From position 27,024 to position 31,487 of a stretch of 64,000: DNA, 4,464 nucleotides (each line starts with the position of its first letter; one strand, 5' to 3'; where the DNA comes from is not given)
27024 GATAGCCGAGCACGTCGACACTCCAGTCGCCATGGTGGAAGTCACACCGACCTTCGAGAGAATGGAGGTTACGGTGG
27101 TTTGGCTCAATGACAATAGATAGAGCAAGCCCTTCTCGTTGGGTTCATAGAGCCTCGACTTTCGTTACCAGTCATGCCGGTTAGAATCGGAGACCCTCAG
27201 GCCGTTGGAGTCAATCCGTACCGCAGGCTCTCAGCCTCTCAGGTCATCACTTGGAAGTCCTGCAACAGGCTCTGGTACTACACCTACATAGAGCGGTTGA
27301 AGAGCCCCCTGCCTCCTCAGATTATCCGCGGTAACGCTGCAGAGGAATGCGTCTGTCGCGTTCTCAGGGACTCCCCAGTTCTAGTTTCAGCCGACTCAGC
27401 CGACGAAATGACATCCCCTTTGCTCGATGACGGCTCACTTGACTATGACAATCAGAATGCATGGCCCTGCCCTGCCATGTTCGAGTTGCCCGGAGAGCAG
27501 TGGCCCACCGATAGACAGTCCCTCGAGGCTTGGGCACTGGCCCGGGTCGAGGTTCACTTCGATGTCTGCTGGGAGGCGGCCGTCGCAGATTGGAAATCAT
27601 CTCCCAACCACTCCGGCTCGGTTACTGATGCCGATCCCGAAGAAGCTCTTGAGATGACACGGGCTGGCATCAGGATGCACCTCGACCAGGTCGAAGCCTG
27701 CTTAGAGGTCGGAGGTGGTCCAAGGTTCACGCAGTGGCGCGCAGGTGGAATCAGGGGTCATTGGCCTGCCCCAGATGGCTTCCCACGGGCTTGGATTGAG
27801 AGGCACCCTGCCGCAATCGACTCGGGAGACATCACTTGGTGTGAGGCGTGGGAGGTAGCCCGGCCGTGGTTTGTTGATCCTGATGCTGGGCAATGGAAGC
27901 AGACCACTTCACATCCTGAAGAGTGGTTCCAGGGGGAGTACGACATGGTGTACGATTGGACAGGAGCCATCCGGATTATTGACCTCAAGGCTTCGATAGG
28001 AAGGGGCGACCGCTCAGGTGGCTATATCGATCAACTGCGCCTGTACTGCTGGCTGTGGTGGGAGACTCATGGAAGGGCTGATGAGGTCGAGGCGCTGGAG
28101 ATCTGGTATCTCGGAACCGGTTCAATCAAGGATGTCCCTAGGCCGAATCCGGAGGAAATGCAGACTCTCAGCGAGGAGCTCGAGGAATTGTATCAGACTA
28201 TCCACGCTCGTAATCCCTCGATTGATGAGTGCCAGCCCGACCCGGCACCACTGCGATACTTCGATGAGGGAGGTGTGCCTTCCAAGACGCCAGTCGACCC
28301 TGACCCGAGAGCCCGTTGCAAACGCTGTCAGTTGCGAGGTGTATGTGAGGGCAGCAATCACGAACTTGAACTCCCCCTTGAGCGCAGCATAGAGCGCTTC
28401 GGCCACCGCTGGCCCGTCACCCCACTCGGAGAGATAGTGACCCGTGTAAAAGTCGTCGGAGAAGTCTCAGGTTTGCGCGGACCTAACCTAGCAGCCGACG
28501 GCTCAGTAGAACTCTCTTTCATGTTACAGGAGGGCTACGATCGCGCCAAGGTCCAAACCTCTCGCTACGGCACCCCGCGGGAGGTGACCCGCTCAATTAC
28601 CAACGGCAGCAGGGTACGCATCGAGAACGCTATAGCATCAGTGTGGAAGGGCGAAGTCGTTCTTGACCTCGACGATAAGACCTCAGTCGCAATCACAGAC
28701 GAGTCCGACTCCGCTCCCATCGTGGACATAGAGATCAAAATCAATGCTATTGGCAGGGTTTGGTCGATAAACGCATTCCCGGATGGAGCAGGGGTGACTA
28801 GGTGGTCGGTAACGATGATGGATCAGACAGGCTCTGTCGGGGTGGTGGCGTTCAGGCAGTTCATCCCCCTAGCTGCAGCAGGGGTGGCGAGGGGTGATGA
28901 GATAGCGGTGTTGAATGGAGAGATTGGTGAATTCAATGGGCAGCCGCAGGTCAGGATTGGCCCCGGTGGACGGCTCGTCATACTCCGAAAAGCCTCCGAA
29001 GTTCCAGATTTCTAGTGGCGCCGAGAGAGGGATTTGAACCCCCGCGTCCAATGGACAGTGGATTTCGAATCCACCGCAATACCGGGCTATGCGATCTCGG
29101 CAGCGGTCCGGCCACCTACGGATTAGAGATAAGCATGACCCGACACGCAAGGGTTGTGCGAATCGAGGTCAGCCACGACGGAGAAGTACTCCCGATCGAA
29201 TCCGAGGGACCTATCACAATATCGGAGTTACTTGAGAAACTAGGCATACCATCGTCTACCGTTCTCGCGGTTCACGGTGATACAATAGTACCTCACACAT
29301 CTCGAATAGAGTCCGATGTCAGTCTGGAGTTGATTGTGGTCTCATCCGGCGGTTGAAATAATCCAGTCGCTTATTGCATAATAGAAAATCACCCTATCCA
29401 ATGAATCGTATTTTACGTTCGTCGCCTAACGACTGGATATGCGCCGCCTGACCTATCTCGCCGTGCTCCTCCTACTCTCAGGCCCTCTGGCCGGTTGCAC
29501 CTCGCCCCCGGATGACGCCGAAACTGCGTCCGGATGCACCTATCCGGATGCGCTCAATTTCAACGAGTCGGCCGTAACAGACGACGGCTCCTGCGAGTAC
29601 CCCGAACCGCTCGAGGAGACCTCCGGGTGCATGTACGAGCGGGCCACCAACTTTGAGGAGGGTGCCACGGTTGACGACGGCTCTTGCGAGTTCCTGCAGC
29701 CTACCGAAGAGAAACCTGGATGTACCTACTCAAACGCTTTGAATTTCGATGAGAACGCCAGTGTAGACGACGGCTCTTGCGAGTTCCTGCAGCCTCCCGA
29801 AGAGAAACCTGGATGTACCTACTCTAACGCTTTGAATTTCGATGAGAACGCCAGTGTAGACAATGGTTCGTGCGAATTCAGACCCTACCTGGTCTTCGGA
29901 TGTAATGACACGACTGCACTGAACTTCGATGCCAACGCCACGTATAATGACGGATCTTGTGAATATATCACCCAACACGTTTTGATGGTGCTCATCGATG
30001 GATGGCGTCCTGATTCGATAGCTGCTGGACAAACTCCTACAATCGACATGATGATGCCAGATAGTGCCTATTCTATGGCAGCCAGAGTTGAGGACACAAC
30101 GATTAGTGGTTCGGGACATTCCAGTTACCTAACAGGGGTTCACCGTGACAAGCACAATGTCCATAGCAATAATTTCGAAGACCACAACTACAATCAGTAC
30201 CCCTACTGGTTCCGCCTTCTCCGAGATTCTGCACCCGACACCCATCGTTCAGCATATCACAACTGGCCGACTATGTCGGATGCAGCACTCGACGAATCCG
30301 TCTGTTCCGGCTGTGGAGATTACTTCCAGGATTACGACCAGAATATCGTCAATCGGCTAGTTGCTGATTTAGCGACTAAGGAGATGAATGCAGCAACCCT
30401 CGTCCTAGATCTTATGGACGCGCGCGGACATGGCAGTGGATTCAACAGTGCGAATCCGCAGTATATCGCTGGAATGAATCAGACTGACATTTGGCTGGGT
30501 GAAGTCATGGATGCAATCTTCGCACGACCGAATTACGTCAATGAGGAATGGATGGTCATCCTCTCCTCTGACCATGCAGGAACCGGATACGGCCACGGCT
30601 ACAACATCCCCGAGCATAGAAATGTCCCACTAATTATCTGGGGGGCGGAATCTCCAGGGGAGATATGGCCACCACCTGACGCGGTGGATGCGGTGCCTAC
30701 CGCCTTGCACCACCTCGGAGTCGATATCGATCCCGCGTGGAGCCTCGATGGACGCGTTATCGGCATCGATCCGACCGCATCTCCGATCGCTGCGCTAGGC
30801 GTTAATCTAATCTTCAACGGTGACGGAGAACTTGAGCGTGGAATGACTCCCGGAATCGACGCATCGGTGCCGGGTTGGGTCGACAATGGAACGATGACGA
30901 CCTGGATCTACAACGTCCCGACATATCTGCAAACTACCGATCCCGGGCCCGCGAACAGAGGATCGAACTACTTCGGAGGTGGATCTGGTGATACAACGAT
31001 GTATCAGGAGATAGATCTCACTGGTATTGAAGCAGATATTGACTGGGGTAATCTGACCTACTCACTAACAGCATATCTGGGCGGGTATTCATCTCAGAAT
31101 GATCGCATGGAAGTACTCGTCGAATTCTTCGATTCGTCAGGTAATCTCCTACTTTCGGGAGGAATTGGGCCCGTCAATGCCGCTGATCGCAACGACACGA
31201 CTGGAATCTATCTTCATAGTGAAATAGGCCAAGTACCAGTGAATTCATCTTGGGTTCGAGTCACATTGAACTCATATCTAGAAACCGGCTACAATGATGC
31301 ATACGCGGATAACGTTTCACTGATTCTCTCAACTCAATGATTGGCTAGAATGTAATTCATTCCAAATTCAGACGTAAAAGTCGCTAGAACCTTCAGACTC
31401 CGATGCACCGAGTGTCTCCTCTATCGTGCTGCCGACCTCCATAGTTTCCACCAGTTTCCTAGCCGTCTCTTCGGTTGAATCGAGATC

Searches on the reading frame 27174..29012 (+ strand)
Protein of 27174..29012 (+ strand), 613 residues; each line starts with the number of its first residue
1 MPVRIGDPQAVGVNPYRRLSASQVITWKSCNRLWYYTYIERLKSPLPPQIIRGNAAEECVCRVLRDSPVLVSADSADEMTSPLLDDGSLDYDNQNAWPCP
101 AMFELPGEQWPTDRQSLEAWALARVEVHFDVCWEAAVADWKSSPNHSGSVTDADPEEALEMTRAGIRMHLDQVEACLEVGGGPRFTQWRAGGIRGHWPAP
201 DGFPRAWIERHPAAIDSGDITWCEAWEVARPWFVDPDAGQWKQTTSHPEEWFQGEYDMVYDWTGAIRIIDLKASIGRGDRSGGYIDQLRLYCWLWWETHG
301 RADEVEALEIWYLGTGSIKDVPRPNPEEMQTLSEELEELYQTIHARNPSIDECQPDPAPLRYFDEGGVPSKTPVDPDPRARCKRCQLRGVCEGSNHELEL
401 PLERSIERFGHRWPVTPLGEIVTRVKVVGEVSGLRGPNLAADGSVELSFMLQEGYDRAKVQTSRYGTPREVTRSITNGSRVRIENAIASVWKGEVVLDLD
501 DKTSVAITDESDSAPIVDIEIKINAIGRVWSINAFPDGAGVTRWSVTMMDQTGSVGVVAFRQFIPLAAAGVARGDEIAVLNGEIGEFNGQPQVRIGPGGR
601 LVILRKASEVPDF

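Call 82: search_protein_families(library=pfam, proteins=[window:27174-29012:+], max_evalue=0.00001)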
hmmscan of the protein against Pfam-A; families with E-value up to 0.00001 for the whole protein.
window:27174-29012:+ (613 aa): 1 family
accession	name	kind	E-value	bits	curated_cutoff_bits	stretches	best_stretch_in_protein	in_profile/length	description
PF12705.13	PDDEXK_1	-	2.9e-13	50.8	22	1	252-392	124-247/247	PD-(D/E)XK nuclease superfamily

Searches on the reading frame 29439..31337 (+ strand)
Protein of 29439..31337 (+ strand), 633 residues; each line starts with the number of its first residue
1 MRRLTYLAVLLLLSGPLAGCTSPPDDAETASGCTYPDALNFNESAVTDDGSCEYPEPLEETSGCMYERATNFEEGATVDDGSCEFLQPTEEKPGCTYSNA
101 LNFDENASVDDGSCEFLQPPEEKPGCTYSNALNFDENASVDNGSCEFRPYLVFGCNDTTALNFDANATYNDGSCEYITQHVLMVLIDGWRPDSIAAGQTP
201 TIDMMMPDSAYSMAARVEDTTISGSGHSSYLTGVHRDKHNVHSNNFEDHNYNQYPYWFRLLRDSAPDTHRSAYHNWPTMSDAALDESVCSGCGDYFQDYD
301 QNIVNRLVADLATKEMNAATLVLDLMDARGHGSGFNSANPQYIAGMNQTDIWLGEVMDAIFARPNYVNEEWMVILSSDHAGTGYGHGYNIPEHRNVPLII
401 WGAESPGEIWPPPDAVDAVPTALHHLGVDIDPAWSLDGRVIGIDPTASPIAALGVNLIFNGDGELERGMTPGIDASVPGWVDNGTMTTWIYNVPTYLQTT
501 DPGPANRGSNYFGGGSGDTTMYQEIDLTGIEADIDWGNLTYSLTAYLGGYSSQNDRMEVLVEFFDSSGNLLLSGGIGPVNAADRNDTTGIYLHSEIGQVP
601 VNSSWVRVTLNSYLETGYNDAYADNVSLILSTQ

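Call 82: search_protein_families(library=pfam, proteins=[window:29439-31337:+], max_evalue=0.00001)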
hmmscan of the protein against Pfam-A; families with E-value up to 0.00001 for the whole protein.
window:29439-31337:+ (633 aa): 1 family
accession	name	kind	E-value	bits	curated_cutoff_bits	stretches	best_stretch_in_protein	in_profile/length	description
PF01663.27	Phosphodiest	-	3.6e-12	47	23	1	181-380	1-220/342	Type I phosphodiesterase / nucleotide pyrophosphatase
